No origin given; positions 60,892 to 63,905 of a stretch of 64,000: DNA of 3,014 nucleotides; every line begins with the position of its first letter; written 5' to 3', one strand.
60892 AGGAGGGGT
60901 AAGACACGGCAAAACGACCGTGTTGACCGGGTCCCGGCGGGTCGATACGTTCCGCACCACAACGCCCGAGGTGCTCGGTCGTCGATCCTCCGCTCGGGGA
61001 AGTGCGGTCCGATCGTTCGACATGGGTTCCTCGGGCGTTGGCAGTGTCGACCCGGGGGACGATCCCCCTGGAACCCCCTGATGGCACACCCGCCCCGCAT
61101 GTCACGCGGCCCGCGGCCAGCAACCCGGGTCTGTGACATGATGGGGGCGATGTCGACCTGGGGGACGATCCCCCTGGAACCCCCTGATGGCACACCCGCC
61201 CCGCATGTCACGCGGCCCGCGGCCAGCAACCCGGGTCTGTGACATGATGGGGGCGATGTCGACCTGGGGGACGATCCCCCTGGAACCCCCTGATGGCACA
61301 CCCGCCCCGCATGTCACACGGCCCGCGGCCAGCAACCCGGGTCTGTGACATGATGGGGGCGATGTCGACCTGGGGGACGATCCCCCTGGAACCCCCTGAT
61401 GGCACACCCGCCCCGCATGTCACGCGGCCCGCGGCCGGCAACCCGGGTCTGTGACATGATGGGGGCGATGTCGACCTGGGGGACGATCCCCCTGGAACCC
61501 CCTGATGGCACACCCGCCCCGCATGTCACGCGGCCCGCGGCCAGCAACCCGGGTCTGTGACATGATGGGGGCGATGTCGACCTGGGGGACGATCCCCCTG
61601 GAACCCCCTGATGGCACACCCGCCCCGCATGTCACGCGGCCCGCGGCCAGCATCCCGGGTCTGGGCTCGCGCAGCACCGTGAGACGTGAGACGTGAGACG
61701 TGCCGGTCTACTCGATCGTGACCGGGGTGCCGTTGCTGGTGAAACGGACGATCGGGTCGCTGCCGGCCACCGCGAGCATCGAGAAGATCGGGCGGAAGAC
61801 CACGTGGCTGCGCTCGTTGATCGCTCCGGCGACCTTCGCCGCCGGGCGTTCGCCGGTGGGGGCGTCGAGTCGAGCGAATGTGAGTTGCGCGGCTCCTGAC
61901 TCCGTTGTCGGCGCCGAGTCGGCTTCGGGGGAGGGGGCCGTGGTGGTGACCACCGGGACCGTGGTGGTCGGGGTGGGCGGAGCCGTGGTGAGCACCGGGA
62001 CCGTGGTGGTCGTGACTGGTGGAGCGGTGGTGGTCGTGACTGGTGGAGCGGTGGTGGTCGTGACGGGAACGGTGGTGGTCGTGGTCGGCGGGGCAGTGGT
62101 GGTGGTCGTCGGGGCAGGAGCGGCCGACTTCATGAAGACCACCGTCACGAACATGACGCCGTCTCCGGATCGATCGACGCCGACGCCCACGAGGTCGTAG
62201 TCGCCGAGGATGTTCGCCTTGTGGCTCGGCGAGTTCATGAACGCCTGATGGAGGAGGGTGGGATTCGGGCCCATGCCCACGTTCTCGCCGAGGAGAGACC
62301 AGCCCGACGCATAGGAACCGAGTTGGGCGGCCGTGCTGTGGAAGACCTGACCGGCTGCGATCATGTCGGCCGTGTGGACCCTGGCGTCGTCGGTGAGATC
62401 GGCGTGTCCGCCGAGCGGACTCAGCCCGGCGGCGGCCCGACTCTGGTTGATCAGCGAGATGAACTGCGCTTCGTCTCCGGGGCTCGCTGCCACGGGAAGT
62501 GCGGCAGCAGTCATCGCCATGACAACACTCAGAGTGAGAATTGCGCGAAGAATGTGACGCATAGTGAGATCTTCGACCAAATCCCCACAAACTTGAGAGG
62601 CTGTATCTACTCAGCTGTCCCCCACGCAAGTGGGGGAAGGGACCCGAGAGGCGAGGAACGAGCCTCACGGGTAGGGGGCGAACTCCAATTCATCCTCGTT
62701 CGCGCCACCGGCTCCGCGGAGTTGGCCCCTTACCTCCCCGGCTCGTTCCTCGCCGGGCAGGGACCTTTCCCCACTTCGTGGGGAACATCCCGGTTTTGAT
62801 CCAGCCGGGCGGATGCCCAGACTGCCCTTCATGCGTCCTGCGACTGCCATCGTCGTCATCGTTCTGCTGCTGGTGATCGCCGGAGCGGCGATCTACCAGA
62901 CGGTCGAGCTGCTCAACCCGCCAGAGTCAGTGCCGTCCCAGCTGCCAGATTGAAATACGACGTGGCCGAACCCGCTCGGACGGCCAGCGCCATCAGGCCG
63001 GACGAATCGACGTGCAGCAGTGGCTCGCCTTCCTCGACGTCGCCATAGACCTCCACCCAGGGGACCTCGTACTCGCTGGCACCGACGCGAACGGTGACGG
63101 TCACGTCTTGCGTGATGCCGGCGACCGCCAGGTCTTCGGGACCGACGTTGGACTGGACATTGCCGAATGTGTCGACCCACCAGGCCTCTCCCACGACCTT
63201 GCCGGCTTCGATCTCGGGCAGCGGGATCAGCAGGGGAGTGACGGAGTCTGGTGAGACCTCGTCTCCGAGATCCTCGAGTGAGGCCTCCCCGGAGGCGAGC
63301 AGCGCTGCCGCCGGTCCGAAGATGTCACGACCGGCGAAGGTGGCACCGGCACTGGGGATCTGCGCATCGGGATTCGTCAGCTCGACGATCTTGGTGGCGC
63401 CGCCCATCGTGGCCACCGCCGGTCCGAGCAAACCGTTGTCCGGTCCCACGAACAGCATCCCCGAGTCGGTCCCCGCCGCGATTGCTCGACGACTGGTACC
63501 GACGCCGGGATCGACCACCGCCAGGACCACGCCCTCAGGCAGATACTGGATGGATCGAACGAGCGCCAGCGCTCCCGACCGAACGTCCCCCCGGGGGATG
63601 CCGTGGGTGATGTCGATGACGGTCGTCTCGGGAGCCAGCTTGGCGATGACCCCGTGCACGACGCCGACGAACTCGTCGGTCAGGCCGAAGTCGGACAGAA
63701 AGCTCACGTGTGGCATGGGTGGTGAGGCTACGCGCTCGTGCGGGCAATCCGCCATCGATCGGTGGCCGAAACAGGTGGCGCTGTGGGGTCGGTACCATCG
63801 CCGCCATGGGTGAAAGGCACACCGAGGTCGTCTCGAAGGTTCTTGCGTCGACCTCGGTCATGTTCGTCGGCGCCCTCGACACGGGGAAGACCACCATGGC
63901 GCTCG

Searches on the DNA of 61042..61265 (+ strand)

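Call 68: search_dna_similar(query=window:61042-61265:+, collection=plasmids, mode=distant, max_rows=10)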
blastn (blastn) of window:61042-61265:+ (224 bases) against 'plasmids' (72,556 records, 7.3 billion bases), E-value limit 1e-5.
No match.

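Call 69: search_dna_similar(query=window:61042-61265:+, collection=phages, mode=distant, max_rows=10)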
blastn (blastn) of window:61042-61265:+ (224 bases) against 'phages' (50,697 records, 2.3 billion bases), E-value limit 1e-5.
No match.
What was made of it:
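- There is no plasmid or phage similarity (calls 68, 69).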

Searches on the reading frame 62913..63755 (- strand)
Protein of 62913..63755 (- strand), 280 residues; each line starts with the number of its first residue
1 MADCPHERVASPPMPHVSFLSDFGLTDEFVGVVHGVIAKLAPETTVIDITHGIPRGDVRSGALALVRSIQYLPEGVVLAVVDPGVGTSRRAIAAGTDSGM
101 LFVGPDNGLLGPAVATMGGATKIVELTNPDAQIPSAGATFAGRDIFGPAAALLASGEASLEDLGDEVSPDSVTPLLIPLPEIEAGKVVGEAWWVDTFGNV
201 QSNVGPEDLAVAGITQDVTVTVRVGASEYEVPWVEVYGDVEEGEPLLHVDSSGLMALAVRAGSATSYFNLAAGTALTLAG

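Call 25: search_protein_families(library=pfam, proteins=[window:62913-63755:-])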
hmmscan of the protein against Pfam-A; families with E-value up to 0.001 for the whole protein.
window:62913-63755:- (280 aa): 2 families
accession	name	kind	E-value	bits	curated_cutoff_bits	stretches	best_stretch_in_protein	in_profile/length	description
PF01887.21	SAM_HAT_N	-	1.2e-45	155.3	26.3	1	17-164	1-145/145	SAM hydroxide adenosyltransferase N-terminal domain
PF20257.3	SAM_HAT_C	-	3e-17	63.2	25.5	1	189-275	1-82/84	SAM hydroxide adenosyltransferase C-terminal domain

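Call 47: find_homologous_proteins(query=window:62913-63755:-, max_evalue=1e-60)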
Query window:62913-63755:- (280 aa): 3950 proteins with E <= 1e-60 among 8000 candidates; the best 120 are listed.
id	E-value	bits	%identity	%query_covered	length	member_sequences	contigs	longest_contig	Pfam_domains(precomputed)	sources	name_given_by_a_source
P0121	6.8e-159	546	91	100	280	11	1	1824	PF01887.22,PF20257.4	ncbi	-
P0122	6.9e-153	526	92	95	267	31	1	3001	PF01887.22,PF20257.4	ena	-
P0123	9.4e-148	509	88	95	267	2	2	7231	PF01887.22,PF20257.4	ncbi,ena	-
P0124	6.3e-147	507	88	95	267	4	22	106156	PF01887.22,PF20257.4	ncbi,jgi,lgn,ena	jgi:S-adenosylmethionine hydrolase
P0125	1.2e-132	460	80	95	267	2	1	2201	PF01887.22,PF20257.4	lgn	-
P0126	2.1e-132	459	80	95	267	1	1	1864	PF01887.22,PF20257.4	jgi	jgi:hypothetical protein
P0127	2.2e-132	459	81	94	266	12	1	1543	PF01887.22,PF20257.4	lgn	-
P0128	4.7e-132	458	79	95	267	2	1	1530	PF01887.22,PF20257.4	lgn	-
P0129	5.0e-131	454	80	94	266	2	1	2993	PF01887.22,PF20257.4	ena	-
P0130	3.4e-130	452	79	95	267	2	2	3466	PF01887.22,PF20257.4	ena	-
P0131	6.4e-130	451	78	94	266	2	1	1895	PF01887.22,PF20257.4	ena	-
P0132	2.9e-129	449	78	95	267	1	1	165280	PF01887.22,PF20257.4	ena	-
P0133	2.6e-128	446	78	95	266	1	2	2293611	PF01887.22,PF20257.4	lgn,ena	-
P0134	8.6e-117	408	72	95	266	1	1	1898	PF01887.22,PF20257.4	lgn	-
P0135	1.7e-115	403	71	94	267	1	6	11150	PF01887.22,PF20257.4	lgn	-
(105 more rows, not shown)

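Call 48: find_encoding_contigs(protein=P0124, flank=6000, max_places=8)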
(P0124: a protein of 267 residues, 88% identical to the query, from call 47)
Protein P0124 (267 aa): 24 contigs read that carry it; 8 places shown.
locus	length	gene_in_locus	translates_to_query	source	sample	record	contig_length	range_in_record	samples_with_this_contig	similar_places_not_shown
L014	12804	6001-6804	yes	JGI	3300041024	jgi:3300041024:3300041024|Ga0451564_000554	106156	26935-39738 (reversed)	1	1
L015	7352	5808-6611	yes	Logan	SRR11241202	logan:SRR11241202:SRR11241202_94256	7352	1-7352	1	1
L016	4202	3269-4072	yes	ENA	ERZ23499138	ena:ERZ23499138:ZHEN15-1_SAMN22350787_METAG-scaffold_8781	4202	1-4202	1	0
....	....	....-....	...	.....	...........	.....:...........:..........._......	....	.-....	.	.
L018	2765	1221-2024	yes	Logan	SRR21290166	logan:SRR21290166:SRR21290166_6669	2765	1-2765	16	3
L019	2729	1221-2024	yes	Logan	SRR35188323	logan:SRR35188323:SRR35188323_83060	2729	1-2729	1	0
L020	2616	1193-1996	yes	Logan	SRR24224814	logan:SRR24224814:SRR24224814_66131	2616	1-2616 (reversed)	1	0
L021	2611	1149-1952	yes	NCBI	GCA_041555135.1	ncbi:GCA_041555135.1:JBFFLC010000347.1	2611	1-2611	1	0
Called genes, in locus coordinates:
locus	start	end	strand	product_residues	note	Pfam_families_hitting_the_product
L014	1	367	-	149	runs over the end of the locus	PF13484:Fer4_16 (faint), PF13187:Fer4_9 (faint), PF14697:Fer4_21 (faint), PF12797:Fer4_2 (faint), PF12837:Fer4_6 (faint), PF13237:Fer4_10 (faint), PF12838:Fer4_7, PF00037:Fer4 (weak)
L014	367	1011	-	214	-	-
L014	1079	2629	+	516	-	PF00115:COX1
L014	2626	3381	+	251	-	PF02433:FixO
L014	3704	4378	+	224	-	PF00034:Cytochrom_C, PF13442:Cytochrome_CBB3 (weak)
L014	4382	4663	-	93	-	PF05768:Glrx-like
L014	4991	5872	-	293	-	PF16575:CLP1_P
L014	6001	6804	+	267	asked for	PF01887:SAM_HAT_N, PF20257:SAM_HAT_C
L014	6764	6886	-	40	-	-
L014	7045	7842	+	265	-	PF00188:CAP (weak)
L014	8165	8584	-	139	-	PF10722:YbjN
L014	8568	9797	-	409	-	PF13439:Glyco_transf_4, PF13579:Glyco_trans_4_4, PF20706:GT4-conflict, PF00534:Glycos_transf_1, PF13692:Glyco_trans_1_4, PF13524:Glyco_trans_1_2 (weak)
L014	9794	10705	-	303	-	PF13480:Acetyltransf_6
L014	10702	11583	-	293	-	PF06089:Asparaginase_II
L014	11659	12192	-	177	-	PF22802:RsiG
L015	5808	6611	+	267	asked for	PF01887:SAM_HAT_N, PF20257:SAM_HAT_C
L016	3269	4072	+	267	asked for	PF01887:SAM_HAT_N, PF20257:SAM_HAT_C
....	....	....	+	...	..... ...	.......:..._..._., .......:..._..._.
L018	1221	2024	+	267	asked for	PF01887:SAM_HAT_N, PF20257:SAM_HAT_C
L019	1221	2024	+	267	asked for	PF01887:SAM_HAT_N, PF20257:SAM_HAT_C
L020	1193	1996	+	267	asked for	PF01887:SAM_HAT_N, PF20257:SAM_HAT_C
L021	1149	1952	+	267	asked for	PF01887:SAM_HAT_N, PF20257:SAM_HAT_C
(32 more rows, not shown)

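Call 49: find_encoding_contigs(protein=P0122, flank=6000, max_places=3)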
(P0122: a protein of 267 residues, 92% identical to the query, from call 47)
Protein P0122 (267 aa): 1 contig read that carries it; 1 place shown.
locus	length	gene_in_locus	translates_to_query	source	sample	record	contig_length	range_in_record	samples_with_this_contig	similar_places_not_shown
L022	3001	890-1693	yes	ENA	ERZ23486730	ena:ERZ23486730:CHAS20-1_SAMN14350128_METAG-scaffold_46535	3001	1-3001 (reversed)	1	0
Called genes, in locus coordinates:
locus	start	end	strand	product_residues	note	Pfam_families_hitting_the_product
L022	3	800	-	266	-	?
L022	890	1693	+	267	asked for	PF01887:SAM_HAT_N, PF20257:SAM_HAT_C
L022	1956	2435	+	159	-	-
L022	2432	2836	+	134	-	-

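Call 53: find_encoding_contigs(protein=P0121, flank=6000, max_places=3)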
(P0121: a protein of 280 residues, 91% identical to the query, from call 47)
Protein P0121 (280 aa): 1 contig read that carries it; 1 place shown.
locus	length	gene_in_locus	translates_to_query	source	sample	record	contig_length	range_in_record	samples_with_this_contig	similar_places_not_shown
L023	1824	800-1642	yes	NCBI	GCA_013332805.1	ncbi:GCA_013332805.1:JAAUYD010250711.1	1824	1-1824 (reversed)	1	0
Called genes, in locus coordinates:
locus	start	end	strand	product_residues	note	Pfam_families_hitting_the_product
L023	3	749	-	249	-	?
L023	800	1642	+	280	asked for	PF01887:SAM_HAT_N, PF20257:SAM_HAT_C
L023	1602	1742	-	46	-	-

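Call 54: find_encoding_contigs(protein=P0123, flank=6000, max_places=3)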
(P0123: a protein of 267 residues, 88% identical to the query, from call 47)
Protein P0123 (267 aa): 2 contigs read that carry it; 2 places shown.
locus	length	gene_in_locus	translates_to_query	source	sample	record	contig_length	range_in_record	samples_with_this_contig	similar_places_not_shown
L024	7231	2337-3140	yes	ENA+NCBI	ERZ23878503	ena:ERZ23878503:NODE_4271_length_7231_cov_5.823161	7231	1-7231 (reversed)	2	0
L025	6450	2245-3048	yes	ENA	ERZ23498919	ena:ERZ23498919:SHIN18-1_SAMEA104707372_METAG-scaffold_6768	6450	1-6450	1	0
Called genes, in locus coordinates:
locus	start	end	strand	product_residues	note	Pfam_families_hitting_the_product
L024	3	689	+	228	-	?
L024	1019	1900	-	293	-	PF16575:CLP1_P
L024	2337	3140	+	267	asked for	PF01887:SAM_HAT_N, PF20257:SAM_HAT_C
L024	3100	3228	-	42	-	-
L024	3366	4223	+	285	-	-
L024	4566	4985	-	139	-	PF10722:YbjN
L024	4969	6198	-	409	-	PF13439:Glyco_transf_4, PF13579:Glyco_trans_4_4, PF20706:GT4-conflict, PF00534:Glycos_transf_1, PF13692:Glyco_trans_1_4, PF13524:Glyco_trans_1_2 (weak)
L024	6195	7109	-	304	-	PF13480:Acetyltransf_6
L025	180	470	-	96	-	PF05768:Glrx-like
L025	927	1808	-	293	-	PF16575:CLP1_P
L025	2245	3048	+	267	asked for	PF01887:SAM_HAT_N, PF20257:SAM_HAT_C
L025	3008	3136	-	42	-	-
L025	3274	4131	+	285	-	-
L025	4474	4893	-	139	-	PF10722:YbjN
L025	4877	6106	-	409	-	PF13439:Glyco_transf_4, PF13579:Glyco_trans_4_4, PF20706:GT4-conflict, PF00534:Glycos_transf_1, PF13692:Glyco_trans_1_4, PF13524:Glyco_trans_1_2 (weak)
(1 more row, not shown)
